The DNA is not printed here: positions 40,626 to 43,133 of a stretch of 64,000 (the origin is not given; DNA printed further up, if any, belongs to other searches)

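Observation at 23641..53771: ~30-kb anaerobic catabolic island combining pterin enzymes with a CoA-dependent beta-oxidation-like toolkit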

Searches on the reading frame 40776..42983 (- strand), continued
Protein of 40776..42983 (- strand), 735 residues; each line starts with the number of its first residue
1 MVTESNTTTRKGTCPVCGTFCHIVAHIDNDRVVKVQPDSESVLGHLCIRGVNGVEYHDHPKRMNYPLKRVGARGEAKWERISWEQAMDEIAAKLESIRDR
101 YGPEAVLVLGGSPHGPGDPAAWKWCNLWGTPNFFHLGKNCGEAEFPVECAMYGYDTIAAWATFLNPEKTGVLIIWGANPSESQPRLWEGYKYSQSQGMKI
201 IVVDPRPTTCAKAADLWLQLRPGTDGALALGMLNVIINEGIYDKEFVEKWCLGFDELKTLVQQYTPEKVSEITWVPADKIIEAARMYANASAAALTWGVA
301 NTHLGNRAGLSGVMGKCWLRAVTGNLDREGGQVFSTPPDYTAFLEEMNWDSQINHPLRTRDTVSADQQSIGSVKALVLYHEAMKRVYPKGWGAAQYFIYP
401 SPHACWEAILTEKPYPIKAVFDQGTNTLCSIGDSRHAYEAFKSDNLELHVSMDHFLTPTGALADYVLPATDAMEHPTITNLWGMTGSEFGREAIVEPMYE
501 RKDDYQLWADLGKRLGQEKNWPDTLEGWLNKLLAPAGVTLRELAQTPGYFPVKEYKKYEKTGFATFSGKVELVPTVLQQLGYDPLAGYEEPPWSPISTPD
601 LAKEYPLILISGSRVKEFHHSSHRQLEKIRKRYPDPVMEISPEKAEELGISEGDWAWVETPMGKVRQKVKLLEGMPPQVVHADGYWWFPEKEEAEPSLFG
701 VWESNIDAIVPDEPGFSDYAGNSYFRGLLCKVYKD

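Call 25: find_encoding_contigs(protein=P0001, flank=10000, max_places=2)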
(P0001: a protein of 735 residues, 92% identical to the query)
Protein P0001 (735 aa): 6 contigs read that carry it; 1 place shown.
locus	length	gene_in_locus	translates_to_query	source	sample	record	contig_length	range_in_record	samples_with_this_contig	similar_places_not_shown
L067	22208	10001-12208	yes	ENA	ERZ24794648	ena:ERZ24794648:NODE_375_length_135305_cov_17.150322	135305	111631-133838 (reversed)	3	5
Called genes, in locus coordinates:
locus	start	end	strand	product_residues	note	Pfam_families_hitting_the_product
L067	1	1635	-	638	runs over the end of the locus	PF02730:AFOR_N, PF01314:AFOR_C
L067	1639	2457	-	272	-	PF00106:adh_short, PF08659:KR, PF13561:adh_short_C2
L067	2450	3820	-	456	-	PF01636:APH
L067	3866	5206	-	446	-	PF00890:FAD_binding_2 (weak), PF01266:DAO (faint), PF12831:FAD_oxidored (faint), PF13450:NAD_binding_8, PF01593:Amino_oxidase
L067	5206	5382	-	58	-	PF12797:Fer4_2 (faint), PF12837:Fer4_6 (weak), PF13237:Fer4_10, PF14697:Fer4_21, PF00037:Fer4 (weak), PF12838:Fer4_7 (weak), PF00037:Fer4, PF12837:Fer4_6 (weak), +5 more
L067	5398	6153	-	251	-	PF00106:adh_short, PF08659:KR, PF13561:adh_short_C2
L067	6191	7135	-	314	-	PF12802:MarR_2 (faint), PF13404:HTH_AsnC-type, PF13412:HTH_24, PF01037:AsnC_trans_reg, PF22482:AsnC_trans_reg_3 (weak), PF13404:HTH_AsnC-type (weak), PF13412:HTH_24, PF01037:AsnC_trans_reg, +4 more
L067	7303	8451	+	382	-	PF06441:EHN, PF00561:Abhydrolase_1, PF12697:Abhydrolase_6 (faint)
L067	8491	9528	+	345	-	PF08240:ADH_N, PF16912:Glu_dehyd_C, PF00107:ADH_zinc_N, PF13602:ADH_zinc_N_2 (weak)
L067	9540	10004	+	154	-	PF00903:Glyoxalase, PF13669:Glyoxalase_4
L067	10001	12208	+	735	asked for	PF04879:Molybdop_Fe4S4, PF00384:Molybdopterin, PF01568:Molydop_binding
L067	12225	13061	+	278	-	PF00106:adh_short, PF08659:KR, PF13561:adh_short_C2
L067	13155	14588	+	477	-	PF02629:CoA_binding (weak), PF13380:CoA_binding_2, PF13607:Succ_CoA_lig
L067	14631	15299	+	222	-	PF00881:Nitroreductase, PF14512:TM1586_NiRdase (faint)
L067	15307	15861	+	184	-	PF19620:DUF6125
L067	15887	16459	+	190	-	PF19620:DUF6125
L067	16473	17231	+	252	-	PF00106:adh_short, PF13561:adh_short_C2, PF23441:SDR (weak)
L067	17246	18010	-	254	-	PF00106:adh_short, PF08659:KR, PF13561:adh_short_C2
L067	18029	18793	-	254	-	PF00106:adh_short, PF08659:KR, PF13561:adh_short_C2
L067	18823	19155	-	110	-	PF07110:EthD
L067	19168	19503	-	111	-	PF07110:EthD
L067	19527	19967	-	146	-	PF13669:Glyoxalase_4 (weak)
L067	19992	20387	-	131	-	PF14539:DUF4442 (weak), PF13622:4HBT_3, PF03061:4HBT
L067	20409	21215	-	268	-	PF02754:CCG (weak)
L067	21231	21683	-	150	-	PF01575:MaoC_dehydratas, PF13452:FAS1_DH_region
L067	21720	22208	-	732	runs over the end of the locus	PF04879:Molybdop_Fe4S4, PF00384:Molybdopterin, PF01568:Molydop_binding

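Call 26: find_encoding_contigs(protein=P0016, flank=10000, max_places=2)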
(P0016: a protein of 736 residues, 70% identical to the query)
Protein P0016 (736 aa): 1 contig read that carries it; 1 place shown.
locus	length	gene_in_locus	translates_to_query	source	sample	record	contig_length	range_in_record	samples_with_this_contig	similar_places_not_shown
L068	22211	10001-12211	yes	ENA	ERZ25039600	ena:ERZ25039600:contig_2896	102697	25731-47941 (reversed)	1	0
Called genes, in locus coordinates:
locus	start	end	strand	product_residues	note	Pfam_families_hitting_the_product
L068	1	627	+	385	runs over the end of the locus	PF00027:cNMP_binding (faint), PF07238:PilZ (weak)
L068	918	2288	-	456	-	-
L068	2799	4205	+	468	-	PF02985:HEAT (faint), PF13513:HEAT_EZ (faint), PF03130:HEAT_PBS (faint), PF13646:HEAT_2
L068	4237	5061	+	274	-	-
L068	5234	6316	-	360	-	PF19328:DAP_DH_C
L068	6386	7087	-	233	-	-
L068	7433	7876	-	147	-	PF00903:Glyoxalase, PF13468:Glyoxalase_3 (weak), PF13669:Glyoxalase_4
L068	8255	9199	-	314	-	PF01022:HTH_5 (faint), PF13404:HTH_AsnC-type (weak), PF13412:HTH_24, PF01037:AsnC_trans_reg, PF22482:AsnC_trans_reg_3 (weak), PF13404:HTH_AsnC-type (weak), PF13412:HTH_24, PF01037:AsnC_trans_reg, +3 more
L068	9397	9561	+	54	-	-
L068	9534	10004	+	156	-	PF00903:Glyoxalase, PF13669:Glyoxalase_4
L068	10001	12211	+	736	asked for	PF04879:Molybdop_Fe4S4 (weak), PF00384:Molybdopterin, PF01568:Molydop_binding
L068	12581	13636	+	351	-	PF08240:ADH_N, PF16912:Glu_dehyd_C (weak), PF00107:ADH_zinc_N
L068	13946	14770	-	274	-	PF13577:SnoaL_4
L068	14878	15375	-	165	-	PF00588:SpoU_methylase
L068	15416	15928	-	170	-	PF01590:GAF (weak), PF13185:GAF_2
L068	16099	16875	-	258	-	PF00753:Lactamase_B, PF23023:Anti-Pycsar_Apyc1 (weak), PF12706:Lactamase_B_2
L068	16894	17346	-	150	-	PF00692:dUTPase, PF22769:DCD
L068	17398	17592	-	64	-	-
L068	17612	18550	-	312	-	PF00675:Peptidase_M16, PF05193:Peptidase_M16_C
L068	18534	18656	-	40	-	-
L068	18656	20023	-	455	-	PF03726:PNPase, PF01138:RNase_PH, PF03725:RNase_PH_C (weak), PF00013:KH_1, PF00575:S1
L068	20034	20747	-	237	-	PF01138:RNase_PH, PF03725:RNase_PH_C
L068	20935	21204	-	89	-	PF00312:Ribosomal_S15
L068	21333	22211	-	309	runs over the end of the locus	PF01509:TruB_N, PF16198:TruB_C_2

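Call 28: search_protein_families(library=ncbifam, proteins=[window:40776-42983:-], max_evalue=0.00001)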
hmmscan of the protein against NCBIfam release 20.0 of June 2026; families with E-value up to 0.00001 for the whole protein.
window:40776-42983:- (735 aa): 26 families (the best 25 are shown)
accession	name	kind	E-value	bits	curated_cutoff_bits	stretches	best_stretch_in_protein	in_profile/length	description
TIGR01591.1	Fdh-alpha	equivalog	6.6e-92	308.7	666.25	2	13-334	2-319/672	formate dehydrogenase subunit alpha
NF012032.0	PRK15488.1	equivalog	1.8e-78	264.4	694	1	7-522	41-534/759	thiosulfate reductase PhsA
TIGR02166.1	dmsA_ynfE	subfamily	2e-67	227.9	777.7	2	11-341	46-406/794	DMSO/selenate family reductase complex A subunit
NF047855.1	AssmNtatRedNasC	equivalog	1.7e-57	195.2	1100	2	7-294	18-306/708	assimilatory nitrate reductase catalytic subunit NasC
TIGR03479.1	DMSO_red_II_alp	subfamily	4.2e-53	180.6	984.75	2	47-248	105-304/913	molybdopterin-dependent oxidoreductase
NF041885.1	selenate_YnfE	exception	6.6e-49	166.4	1675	1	7-349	46-421/805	selenate/tellurate reductase subunit YnfE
NF041884.1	selenate_YnfF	exception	3.9e-44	150.7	1650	1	14-365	50-427/798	selenate/tellurate reductase subunit YnfF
TIGR00509.1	bisC_fam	subfamily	3.8e-43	147.8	1017.55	1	64-532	46-529/772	molybdopterin guanine dinucleotide-containing S/N-oxide reductase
NF011566.1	PRK14990.1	exception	1.8e-41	142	1600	1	45-260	102-327/814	dimethylsulfoxide reductase subunit A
NF011567.1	PRK14991.1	equivalog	3.6e-32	111.1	1750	3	46-91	140-185/1022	tetrathionate reductase subunit TtrA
TIGR01553.1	formate-DH-alph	equivalog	1.1e-31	109.5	814.2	2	168-250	221-303/1009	formate dehydrogenase-N subunit alpha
NF011682.0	PRK15102.1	equivalog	7.7e-30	103.6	909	2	417-697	471-775/829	trimethylamine-N-oxide reductase TorA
TIGR02164.1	torA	equivalog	1.2e-26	93.1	1465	2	190-308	239-372/824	trimethylamine-N-oxide reductase TorA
NF010055.0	PRK13532.1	equivalog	2.1e-26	92.4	904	1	6-251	39-291/830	nitrate reductase catalytic subunit NapA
NF041783.2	mnquin_red_QrcB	equivalog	1.1e-25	89.9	440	1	7-332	50-365/695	menaquinone reductase molybdopterin-binding-like subunit QrcB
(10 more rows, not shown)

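Call 38: find_related_loci(query=window:40776-42983:-, collection=metagenome_contigs, flank=10000)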
Query window:40776-42983:- (735 aa) in metagenome_contigs; peptide patterns used: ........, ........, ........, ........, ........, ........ (x = any residue, [..] = any of these).
226 stretches matched a pattern; 76 encode a relative of the query (tblastn E <= 1e-3); 76 distinct loci.
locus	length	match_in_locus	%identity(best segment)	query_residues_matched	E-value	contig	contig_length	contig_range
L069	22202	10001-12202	92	1-734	0e+0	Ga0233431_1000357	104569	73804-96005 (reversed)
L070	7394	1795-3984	84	5-734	0e+0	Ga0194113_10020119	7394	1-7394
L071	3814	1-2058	84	49-734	0e+0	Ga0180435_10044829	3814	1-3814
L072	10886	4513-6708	78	1-734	0e+0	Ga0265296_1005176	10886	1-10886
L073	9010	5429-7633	74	1-734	0e+0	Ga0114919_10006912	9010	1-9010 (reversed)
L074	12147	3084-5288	73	1-734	0e+0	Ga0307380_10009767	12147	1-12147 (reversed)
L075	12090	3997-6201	73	1-734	0e+0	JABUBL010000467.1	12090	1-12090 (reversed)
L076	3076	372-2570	70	1-734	0e+0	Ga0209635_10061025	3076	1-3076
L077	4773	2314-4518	68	1-734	0e+0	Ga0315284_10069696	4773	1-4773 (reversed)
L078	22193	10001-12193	67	5-734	0e+0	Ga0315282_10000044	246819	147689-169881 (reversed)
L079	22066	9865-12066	66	2-734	0e+0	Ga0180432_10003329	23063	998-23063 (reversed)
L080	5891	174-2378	67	1-734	0e+0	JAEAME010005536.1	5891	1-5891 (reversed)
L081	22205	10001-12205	73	1-734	0e+0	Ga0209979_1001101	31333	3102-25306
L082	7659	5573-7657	67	5-698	0e+0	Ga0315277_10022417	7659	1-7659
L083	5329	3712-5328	85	5-543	0e+0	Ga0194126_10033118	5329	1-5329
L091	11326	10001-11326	74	1-442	0e+0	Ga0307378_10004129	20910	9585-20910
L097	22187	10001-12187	84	6-734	0e+0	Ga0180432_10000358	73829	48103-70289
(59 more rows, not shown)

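Call 44: search_protein_families(library=pfam, proteins=[L097:13437-14528:+, L097:14525-15082:+, L097:15180-15863:+, L097:15851-16645:+, L097:7546-8757:+, L081:8240-9250:-, L081:13517-15019:+, L074:762-2483:+, L078:12221-13363:-, L069:12305-12949:+], max_evalue=0.0001)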
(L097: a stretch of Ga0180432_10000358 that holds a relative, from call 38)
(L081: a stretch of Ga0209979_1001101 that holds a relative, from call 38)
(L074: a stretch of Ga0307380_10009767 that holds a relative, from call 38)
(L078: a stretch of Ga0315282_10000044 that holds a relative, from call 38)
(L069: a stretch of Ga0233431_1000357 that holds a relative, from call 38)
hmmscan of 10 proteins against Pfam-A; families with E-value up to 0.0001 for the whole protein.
L097:13437-14528:+ (363 aa): 2 families
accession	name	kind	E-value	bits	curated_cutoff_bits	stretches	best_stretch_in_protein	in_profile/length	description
PF00557.29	Peptidase_M24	-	8.2e-70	235.2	23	1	143-344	2-207/208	Metallopeptidase family M24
PF01321.24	Creatinase_N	-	6.6e-25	88.5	22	1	5-135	2-128/128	Creatinase/Prolidase N-terminal domain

L097:14525-15082:+ (185 aa): 3 families
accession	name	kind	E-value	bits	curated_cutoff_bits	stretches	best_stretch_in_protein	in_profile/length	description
PF09285.17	Elong-fact-P_C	-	4.1e-26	90.9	25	1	129-184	1-56/56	Elongation factor P, C-terminal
PF01132.26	EFP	-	5.7e-22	77.9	27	1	68-121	1-54/54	Elongation factor P (EF-P) OB domain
PF08207.18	EFP_N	-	1.4e-20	73.4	23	1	5-59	3-57/58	Elongation factor P (EF-P) KOW-like domain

L097:15180-15863:+ (227 aa): 2 families
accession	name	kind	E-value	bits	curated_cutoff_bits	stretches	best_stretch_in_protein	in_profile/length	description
PF13263.12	PHP_C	-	7.2e-10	38.7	21.3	1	148-196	6-55/56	PHP-associated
PF02811.25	PHP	-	7.8e-08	33.3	26.4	1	10-54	1-46/164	PHP domain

L097:15851-16645:+ (264 aa): 1 family
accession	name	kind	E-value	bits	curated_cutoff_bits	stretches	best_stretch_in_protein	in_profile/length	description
PF00551.24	Formyl_trans_N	-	1.4e-13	51.4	26.1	1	16-170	11-149/181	Formyl transferase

L097:7546-8757:+ (403 aa): 1 family
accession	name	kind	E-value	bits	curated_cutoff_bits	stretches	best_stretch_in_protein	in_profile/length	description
PF05958.17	tRNA_U5-meth_tr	-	2.6e-15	56.8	23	1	228-402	167-356/357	tRNA (Uracil-5-)-methyltransferase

L081:8240-9250:- (336 aa): 2 families
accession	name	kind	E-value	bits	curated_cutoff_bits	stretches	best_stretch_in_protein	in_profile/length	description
PF17186.10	Lipocalin_9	-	5.8e-23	81.9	26.2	1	187-314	6-128/131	Lipocalin-like domain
PF07143.17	CrtC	-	1.1e-22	81.9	22.5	1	33-181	1-167/168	CrtC N-terminal lipocalin domain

L081:13517-15019:+ (500 aa): 2 families
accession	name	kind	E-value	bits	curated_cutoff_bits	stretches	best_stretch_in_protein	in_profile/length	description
PF00501.34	AMP-binding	-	3.8e-89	299.6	29.9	1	11-367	5-384/384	AMP-binding enzyme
PF13193.12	AMP-binding_C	-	1.2e-21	77.8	24.5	1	417-492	1-76/76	AMP-binding enzyme C-terminal domain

L074:762-2483:+ (573 aa): 2 families
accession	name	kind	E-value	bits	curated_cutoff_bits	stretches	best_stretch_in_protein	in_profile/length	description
PF00501.34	AMP-binding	-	3.8e-94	316.1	29.9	1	29-424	2-384/384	AMP-binding enzyme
PF13193.12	AMP-binding_C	-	7.5e-21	75.3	24.5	1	475-549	2-76/76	AMP-binding enzyme C-terminal domain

L078:12221-13363:- (380 aa): 4 families
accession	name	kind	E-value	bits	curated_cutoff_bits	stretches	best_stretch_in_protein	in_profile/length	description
PF01266.30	DAO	-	4.9e-66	224.1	27.9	1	12-373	1-350/353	FAD dependent oxidoreductase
PF03486.20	HI0933_like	-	3.8e-06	27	50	0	12-49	2-39/244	HI0933-like protein Rossmann domain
PF00890.30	FAD_binding_2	-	5.6e-06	26.3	20.4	1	12-184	1-170/414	FAD binding domain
PF13450.12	NAD_binding_8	-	1.1e-05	26.1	21.9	1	15-53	1-39/68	NAD(P)-binding Rossmann-like domain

L069:12305-12949:+ (214 aa): 4 families
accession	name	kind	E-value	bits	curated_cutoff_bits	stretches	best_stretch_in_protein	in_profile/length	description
PF13527.13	Acetyltransf_9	-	7.4e-08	32.9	25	0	132-189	73-126/127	Acetyltransferase (GNAT) domain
PF13508.13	Acetyltransf_7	-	8.7e-08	32.9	27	1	128-188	25-83/84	Acetyltransferase (GNAT) domain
PF00583.31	Acetyltransf_1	-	1e-07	32.7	20.7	1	120-187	55-116/116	Acetyltransferase (GNAT) family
PF13673.13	Acetyltransf_10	-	1.5e-06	28.6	23.6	1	131-192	51-112/128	Acetyltransferase (GNAT) domain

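Call 84: search_dna_similar(query=window:40776-42983:-, collection=plasmids, mode=protein, max_evalue=1e-50, max_rows=25)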
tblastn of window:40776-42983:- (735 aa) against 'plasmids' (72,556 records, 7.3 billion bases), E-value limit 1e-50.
Records with a match: 4; places in all: 4; records where one place covers at least 80% of the query: 4.
Best place of each record, by identity: <60% 4.
By first word of the organism name: Caballeronia 2; Rhodococcus 1; Mycobacterium 1.
By predicted mobility (MOB-suite, as given by PLSDB): mobilizable 4.
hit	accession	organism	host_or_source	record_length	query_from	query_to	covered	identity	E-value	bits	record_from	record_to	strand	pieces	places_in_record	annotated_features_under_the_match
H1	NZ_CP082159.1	Rhodococcus opacus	bacterial isolate,soil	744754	9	732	99%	34.5%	6e-121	407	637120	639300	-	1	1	molybdopterin-dependent oxidoreductase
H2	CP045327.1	Mycobacterium sp. THAF192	pure culture,Surface of a polyethylene ...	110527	11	732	98%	33.4%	2e-101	350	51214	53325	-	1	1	Acetylene hydratase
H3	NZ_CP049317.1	Caballeronia sp. SBC2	whole organism,soil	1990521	3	732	99%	31.8%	2e-92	324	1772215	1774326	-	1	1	none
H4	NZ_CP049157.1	Caballeronia sp. SBC1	whole organism,soil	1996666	3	732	99%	31.8%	2e-92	324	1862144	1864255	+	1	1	none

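Call 86: get_annotated_region(hit=H1, flank=4000)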
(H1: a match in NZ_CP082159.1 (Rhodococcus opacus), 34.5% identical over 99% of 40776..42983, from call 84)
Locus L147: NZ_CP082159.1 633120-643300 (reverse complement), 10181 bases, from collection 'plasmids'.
description: Rhodococcus opacus strain DSM 44186 plasmid pRop44186_a, complete sequence
organism: Rhodococcus opacus (NCBI taxid 37919)
taxonomy: Bacteria; Actinomycetota; Actinomycetes; Mycobacteriales; Nocardiaceae; Rhodococcus; Rhodococcus opacus
host: -; source: bacterial isolate,soil; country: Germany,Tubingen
typing (MOB-suite, as given by PLSDB): mobilizable; replicon rep_cluster_313; relaxase MOBP,MOBP
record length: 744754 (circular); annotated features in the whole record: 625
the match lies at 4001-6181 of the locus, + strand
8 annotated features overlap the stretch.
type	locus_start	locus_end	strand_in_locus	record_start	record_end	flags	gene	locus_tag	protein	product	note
CDS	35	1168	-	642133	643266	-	-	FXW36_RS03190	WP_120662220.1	IS630 family transposase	-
CDS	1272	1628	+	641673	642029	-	-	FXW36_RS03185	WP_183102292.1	hypothetical protein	-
CDS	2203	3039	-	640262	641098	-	-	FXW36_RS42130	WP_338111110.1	transposase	GO:0006313 - DNA transposition [Evidence IEA]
CDS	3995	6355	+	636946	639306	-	-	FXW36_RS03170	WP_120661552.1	molybdopterin-dependent oxidoreductase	-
CDS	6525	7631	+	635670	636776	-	-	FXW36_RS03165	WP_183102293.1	ferritin-like domain-containing protein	-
CDS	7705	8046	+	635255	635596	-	fdxA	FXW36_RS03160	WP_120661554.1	ferredoxin FdxA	-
CDS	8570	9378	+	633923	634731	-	-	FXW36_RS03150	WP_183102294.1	IS5 family transposase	-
CDS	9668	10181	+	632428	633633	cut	moeZ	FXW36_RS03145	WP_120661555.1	adenylyltransferase/sulfurtransferase MoeZ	-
